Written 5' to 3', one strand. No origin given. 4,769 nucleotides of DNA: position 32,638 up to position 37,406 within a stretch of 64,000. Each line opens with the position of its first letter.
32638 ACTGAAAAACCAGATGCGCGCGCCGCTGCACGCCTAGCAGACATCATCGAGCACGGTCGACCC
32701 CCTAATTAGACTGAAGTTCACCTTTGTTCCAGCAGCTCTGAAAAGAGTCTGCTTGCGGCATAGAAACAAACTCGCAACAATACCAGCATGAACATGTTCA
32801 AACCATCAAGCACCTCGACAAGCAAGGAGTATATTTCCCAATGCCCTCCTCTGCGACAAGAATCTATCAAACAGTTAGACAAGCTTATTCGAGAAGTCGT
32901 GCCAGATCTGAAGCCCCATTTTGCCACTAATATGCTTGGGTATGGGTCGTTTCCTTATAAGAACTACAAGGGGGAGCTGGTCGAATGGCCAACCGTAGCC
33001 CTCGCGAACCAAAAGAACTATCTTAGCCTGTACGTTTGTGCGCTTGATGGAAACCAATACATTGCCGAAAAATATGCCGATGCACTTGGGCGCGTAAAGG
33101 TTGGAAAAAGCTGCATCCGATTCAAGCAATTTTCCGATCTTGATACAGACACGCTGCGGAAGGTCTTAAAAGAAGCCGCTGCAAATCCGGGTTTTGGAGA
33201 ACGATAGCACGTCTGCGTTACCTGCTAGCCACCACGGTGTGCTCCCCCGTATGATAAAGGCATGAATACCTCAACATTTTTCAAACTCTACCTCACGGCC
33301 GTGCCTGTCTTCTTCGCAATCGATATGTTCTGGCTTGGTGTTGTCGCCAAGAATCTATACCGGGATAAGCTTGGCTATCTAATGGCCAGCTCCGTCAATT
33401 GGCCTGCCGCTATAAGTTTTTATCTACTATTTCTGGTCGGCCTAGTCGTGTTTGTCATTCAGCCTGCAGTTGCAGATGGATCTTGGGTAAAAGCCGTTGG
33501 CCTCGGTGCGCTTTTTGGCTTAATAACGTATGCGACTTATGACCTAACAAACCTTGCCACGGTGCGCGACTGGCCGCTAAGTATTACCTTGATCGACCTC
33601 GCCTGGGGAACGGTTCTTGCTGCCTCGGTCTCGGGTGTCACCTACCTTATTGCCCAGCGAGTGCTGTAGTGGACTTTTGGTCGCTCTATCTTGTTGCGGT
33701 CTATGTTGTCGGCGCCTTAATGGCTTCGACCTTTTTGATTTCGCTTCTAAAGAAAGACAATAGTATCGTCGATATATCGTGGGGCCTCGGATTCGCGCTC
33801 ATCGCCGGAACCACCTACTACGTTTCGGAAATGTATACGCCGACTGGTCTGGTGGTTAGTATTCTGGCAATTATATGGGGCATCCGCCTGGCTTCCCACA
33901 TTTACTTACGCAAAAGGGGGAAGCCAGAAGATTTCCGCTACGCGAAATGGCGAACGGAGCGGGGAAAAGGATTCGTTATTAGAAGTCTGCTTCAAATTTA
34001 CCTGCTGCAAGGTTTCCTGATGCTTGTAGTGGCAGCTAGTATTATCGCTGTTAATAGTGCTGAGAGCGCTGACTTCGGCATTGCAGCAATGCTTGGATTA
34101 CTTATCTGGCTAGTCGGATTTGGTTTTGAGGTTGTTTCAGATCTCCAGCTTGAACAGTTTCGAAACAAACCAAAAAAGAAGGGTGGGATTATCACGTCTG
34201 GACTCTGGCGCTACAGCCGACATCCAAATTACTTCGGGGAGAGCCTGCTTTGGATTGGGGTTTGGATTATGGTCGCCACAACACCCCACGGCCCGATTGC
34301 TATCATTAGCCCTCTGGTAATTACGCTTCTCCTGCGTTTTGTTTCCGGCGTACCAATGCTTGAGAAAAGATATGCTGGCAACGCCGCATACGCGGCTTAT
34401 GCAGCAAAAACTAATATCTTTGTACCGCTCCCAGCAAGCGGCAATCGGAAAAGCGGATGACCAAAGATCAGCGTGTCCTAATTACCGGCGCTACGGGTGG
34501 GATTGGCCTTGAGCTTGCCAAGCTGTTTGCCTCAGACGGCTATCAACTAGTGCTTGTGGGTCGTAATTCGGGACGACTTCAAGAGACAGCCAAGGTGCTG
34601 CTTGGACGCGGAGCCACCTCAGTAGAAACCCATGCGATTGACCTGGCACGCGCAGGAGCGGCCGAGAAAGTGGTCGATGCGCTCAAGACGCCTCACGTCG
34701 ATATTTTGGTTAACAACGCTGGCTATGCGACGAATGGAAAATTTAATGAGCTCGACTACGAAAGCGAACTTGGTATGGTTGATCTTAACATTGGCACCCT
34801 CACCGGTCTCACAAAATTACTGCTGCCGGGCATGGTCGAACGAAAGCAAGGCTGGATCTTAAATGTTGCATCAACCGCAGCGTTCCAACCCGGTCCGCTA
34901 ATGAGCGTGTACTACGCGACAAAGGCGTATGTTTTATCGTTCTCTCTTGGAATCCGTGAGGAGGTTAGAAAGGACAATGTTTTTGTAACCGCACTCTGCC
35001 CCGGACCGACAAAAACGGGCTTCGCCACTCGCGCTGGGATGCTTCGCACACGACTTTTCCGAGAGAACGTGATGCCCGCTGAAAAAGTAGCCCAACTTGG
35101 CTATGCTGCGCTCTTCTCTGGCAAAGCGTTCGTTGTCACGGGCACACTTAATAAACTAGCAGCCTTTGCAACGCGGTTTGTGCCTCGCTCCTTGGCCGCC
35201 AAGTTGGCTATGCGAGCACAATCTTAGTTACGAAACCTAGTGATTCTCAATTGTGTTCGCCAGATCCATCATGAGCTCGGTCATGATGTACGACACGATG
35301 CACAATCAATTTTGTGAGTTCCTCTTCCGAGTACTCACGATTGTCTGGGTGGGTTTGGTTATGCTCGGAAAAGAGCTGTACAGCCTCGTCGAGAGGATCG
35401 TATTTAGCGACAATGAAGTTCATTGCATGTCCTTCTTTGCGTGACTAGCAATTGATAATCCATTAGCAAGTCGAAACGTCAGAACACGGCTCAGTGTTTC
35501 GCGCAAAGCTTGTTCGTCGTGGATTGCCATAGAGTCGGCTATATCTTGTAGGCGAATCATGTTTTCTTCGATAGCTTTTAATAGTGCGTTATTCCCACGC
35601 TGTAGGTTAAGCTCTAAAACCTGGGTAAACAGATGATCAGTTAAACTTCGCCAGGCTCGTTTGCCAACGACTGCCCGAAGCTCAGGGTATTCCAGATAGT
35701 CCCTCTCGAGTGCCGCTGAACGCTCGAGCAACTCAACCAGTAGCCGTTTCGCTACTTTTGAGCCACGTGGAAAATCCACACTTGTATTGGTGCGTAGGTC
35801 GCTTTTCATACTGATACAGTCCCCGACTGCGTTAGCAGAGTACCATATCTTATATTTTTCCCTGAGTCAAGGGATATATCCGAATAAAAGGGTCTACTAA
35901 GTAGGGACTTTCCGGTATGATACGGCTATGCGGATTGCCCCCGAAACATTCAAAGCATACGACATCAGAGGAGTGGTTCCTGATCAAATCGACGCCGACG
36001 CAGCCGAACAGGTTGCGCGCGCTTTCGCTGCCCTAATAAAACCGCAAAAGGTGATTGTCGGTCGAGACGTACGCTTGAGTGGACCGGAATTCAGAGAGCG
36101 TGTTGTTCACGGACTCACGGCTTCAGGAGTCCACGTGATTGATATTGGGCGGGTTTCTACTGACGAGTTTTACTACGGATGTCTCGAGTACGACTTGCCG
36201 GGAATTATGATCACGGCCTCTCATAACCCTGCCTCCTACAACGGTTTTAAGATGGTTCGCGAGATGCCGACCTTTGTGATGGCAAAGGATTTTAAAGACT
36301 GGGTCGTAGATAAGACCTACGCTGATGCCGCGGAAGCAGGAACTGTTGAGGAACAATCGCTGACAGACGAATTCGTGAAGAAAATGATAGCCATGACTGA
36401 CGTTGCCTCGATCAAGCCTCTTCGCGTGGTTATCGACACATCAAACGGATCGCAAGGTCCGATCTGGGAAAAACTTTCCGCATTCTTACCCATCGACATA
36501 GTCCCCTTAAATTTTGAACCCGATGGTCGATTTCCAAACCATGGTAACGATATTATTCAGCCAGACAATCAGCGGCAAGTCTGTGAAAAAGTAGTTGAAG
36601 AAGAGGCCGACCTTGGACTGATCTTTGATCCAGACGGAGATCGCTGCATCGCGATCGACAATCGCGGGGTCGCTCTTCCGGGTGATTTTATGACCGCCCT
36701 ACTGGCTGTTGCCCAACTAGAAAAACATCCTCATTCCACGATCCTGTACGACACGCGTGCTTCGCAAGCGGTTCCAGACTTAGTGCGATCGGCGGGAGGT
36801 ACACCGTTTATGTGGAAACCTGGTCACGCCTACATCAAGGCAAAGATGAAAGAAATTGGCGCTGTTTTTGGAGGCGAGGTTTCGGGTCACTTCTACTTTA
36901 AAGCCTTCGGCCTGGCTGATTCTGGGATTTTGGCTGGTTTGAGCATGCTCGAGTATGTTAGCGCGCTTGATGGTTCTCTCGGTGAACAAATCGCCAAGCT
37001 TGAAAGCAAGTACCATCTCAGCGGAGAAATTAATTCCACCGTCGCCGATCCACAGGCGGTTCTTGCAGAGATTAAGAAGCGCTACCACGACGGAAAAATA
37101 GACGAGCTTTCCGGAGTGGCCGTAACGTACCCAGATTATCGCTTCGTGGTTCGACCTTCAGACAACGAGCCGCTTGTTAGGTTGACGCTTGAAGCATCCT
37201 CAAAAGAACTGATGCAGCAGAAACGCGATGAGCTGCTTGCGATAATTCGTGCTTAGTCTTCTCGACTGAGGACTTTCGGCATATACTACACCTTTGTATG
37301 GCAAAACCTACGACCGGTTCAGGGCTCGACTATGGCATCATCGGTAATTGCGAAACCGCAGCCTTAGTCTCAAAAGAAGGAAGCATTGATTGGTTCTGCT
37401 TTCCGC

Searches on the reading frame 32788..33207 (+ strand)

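Call 9: search_protein_families(library=pfam, proteins=[window:32788-33207:+], max_evalue=0.001)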
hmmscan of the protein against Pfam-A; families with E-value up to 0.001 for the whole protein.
window:32788-33207:+ (139 aa): 1 family
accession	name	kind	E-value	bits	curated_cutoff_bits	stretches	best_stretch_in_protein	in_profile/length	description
PF08818.16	DUF1801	-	1.7e-11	44.8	27.2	1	23-130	1-84/85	Domain of unknown function (DU1801)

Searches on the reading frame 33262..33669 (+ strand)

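Call 9: search_protein_families(library=pfam, proteins=[window:33262-33669:+], max_evalue=0.001)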
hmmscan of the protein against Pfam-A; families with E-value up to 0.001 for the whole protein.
window:33262-33669:+ (135 aa): 1 family
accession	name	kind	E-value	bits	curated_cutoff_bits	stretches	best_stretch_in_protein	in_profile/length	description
PF09945.14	DUF2177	-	8.3e-46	155.6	26.9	1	7-129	2-124/124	Predicted membrane protein (DUF2177)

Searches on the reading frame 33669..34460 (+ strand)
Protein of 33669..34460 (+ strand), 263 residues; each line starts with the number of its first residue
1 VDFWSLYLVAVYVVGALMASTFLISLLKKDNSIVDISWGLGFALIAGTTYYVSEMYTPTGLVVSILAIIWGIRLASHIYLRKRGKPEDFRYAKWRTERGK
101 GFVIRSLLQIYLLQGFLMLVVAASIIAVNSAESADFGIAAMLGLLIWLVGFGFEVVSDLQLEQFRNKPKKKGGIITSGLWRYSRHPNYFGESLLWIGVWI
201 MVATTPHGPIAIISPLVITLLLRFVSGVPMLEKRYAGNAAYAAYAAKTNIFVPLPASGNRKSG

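Call 9: search_protein_families(library=pfam, proteins=[window:33669-34460:+], max_evalue=0.001)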
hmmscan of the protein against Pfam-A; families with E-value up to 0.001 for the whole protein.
window:33669-34460:+ (263 aa): 4 families
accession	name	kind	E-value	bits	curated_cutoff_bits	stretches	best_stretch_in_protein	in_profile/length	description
PF06966.17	DUF1295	-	4.6e-69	232.9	20.4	1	22-248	2-235/235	Protein of unknown function (DUF1295)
PF02544.21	Steroid_dh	-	2e-11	44.5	22.6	1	138-203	40-105/150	3-oxo-5-alpha-steroid 4-dehydrogenase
PF04191.18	PEMT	-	6e-06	27.1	25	1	141-236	4-103/105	Phospholipid methyltransferase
PF04140.19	ICMT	-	5.1e-05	24.1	24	1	171-219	32-79/95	Isoprenylcysteine carboxyl methyltransferase (ICMT) family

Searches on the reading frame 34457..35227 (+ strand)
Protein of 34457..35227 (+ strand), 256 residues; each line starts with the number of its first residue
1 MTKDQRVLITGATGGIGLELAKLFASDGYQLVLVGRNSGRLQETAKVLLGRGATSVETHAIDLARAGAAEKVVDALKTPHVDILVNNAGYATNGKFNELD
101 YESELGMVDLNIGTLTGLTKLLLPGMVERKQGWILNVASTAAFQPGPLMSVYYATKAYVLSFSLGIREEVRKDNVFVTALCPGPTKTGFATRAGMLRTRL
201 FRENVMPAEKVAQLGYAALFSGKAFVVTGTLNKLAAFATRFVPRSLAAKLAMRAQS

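Call 9: search_protein_families(library=pfam, proteins=[window:34457-35227:+], max_evalue=0.001)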
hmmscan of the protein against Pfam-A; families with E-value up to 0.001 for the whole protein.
window:34457-35227:+ (256 aa): 7 families
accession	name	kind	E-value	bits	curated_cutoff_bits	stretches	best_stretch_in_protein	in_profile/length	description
PF00106.31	adh_short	-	3e-42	144.8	26.6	1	6-191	2-188/195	short chain dehydrogenase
PF13561.12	adh_short_C2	-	2.8e-25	89.7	27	1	11-229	1-226/236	Enoyl-(Acyl carrier protein) reductase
PF08659.16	KR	-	6.9e-10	39.6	22.6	1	7-161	3-158/180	KR domain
PF01370.27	Epimerase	-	7.6e-06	25.9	20.9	1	7-94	1-81/240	NAD dependent epimerase/dehydratase family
PF13460.12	NAD_binding_10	-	0.00019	21.8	27.2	1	11-218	1-180/184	NAD(P)H-binding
PF05368.20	NmrA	-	0.00021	21.4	27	1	4-87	2-78/298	NmrA-like family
PF04321.23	RmlD_sub_bind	-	0.00032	20.3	27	1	6-91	2-62/287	RmlD substrate binding domain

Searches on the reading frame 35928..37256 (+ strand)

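Call 9: search_protein_families(library=pfam, proteins=[window:35928-37256:+], max_evalue=0.001)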
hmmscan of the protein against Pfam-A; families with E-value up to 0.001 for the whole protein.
window:35928-37256:+ (442 aa): 4 families
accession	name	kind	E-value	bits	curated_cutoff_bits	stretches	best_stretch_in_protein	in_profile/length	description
PF02878.22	PGM_PMM_I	-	3.1e-30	105.1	22.5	1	7-112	3-114/138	Phosphoglucomutase/phosphomannomutase, alpha/beta/alpha domain I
PF02880.22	PGM_PMM_III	-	8.9e-21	74.6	20.7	1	252-361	2-114/115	Phosphoglucomutase/phosphomannomutase, alpha/beta/alpha domain III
PF02879.22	PGM_PMM_II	-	3.2e-20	73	29.3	1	148-247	2-103/103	Phosphoglucomutase/phosphomannomutase, alpha/beta/alpha domain II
PF00408.26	PGM_PMM_IV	-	5e-09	36.5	23.1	1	367-437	1-66/68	Phosphoglucomutase/phosphomannomutase, C-terminal domain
